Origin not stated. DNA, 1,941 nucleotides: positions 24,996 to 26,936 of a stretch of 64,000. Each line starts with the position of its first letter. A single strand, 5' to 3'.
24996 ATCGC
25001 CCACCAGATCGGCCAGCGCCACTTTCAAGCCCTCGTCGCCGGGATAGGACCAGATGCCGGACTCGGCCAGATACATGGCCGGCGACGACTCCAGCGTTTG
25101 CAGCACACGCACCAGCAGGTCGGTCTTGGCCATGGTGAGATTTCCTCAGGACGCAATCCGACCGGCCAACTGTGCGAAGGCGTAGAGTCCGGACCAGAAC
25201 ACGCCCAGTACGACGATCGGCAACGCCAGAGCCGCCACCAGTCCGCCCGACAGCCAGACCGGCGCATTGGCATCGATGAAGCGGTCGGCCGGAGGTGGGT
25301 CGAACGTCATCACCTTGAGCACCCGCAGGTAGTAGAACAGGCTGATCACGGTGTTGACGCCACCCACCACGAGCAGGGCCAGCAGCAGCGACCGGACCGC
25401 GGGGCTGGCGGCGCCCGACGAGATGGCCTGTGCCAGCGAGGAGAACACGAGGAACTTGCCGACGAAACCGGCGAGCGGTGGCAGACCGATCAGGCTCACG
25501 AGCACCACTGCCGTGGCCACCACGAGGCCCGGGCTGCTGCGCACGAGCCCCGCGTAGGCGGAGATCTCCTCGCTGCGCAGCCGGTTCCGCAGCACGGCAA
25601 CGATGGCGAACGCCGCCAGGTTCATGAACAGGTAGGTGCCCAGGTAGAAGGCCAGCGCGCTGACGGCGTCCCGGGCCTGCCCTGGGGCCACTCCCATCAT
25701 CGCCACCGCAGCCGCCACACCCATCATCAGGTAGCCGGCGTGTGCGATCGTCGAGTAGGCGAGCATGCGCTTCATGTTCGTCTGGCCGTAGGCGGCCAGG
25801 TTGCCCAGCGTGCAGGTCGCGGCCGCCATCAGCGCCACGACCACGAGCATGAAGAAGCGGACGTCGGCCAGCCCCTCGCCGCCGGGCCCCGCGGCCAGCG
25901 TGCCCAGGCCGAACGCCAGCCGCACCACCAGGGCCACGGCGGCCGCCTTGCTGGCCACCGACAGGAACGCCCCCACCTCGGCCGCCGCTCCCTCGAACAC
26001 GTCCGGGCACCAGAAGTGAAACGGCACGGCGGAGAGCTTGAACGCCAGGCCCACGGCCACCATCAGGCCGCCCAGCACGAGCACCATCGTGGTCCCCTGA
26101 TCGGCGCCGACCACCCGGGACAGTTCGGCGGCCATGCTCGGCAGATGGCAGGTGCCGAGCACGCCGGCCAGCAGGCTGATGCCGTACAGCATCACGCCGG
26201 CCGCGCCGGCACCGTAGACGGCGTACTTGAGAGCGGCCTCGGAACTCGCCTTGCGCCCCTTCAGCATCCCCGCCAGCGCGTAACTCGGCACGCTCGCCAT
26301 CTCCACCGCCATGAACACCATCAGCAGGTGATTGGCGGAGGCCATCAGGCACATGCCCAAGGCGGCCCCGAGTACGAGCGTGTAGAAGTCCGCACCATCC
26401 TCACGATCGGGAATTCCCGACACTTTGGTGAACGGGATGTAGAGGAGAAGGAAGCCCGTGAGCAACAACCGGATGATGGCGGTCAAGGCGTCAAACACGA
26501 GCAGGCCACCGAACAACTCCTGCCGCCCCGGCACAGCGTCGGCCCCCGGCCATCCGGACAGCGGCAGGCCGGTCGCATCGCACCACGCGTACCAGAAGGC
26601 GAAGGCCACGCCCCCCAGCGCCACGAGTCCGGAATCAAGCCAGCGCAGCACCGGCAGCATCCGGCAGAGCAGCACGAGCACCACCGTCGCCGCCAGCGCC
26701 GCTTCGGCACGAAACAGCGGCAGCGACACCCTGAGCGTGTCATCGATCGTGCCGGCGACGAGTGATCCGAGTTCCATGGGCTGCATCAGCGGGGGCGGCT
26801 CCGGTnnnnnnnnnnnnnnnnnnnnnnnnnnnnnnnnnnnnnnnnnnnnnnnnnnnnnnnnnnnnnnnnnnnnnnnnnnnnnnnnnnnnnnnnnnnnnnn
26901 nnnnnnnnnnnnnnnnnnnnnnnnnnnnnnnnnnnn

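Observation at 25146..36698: Atypical complex I cluster: order nuoI-A-C-D-(285-bp gap)-H-J-K-L-M-N, with nuoB and nuoE/F/G absent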

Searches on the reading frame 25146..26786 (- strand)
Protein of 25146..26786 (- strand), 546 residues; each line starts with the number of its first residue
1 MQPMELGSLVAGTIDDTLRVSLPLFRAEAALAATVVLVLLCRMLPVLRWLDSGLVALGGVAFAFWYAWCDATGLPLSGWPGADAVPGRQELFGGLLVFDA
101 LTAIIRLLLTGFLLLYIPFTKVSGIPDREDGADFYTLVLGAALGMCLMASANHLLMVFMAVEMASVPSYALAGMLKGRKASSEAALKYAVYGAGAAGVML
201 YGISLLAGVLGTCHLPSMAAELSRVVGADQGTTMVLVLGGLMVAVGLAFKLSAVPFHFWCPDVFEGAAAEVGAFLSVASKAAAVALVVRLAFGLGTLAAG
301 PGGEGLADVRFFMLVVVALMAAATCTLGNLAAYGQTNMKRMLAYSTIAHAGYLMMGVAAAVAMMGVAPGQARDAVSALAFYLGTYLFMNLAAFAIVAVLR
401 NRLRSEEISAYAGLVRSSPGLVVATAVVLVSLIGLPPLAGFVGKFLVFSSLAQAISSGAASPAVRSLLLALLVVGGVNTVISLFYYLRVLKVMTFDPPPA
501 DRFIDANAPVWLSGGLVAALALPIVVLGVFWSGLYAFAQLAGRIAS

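Call 4: search_protein_families(library=pfam, proteins=[window:25146-26786:-], max_evalue=0.01)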
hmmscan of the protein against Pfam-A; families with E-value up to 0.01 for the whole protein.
window:25146-26786:- (546 aa): 1 family
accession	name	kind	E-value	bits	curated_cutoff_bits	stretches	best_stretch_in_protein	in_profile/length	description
PF00361.26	Proton_antipo_M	-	3.6e-54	184.4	21.5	1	151-454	1-278/294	NADH:quinone oxidoreductase/Mrp antiporter, TM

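Call 25: search_protein_families(library=ncbifam, proteins=[window:25146-26786:-], max_evalue=0.01)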
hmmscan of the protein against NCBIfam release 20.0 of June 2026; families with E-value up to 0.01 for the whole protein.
window:25146-26786:- (546 aa): 67 families (the best 25 are shown)
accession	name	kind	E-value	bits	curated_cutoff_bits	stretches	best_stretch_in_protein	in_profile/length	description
TIGR01770.1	NDH_I_N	subfamily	5.1e-92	309.3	332.6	1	93-530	63-467/472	NADH-quinone oxidoreductase subunit NuoN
NF004442.0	PRK05777.1-5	equivalog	4e-84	283.3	523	1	87-539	62-475/483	NADH-quinone oxidoreductase subunit NuoN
NF004440.0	PRK05777.1-3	equivalog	4e-79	266.7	519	1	86-528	58-461/477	NADH-quinone oxidoreductase subunit NuoN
NF004446.0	PRK05777.2-4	equivalog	9.8e-78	262.4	590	1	112-534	94-487/502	NADH-quinone oxidoreductase subunit NuoN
NF002701.0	PRK02504.1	equivalog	4.2e-77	259.8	569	1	109-498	91-438/513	NAD(P)H-quinone oxidoreductase subunit N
NF004441.0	PRK05777.1-4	equivalog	8.8e-75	252.3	477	1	132-539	145-517/524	NADH-quinone oxidoreductase subunit NuoN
NF004443.0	PRK05777.2-1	equivalog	6.3e-63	213.6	626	1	92-532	68-482/506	NADH-quinone oxidoreductase subunit NuoN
NF004439.0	PRK05777.1-1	equivalog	1.3e-59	202.4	531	1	124-541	97-481/485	NADH-quinone oxidoreductase subunit NuoN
NF004445.0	PRK05777.2-3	equivalog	8.3e-57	193.2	408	1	91-494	66-431/475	NADH-quinone oxidoreductase subunit NuoN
NF004444.0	PRK05777.2-2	equivalog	2.4e-55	188.6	496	1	92-498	70-445/496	NADH-quinone oxidoreductase subunit NuoN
NF004447.0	PRK05777.2-5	equivalog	3.8e-40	138.3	547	1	129-496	93-424/458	NADH-quinone oxidoreductase subunit NuoN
NF006240.0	PRK08376.1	subfamily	4.5e-37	128.1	662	1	98-530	88-491/521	putative monovalent cation/H+ antiporter subunit D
NF004448.0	PRK05777.2-6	equivalog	3.5e-36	125.2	869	1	90-499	69-447/492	NADH-quinone oxidoreductase subunit NuoN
TIGR01972.1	NDH_I_M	subfamily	3.7e-33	114.9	263.8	1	103-530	80-467/486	NADH-quinone oxidoreductase subunit M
NF006241.0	PRK08377.1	equivalog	6.6e-30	104.6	645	1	96-543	74-475/494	NADH dehydrogenase subunit N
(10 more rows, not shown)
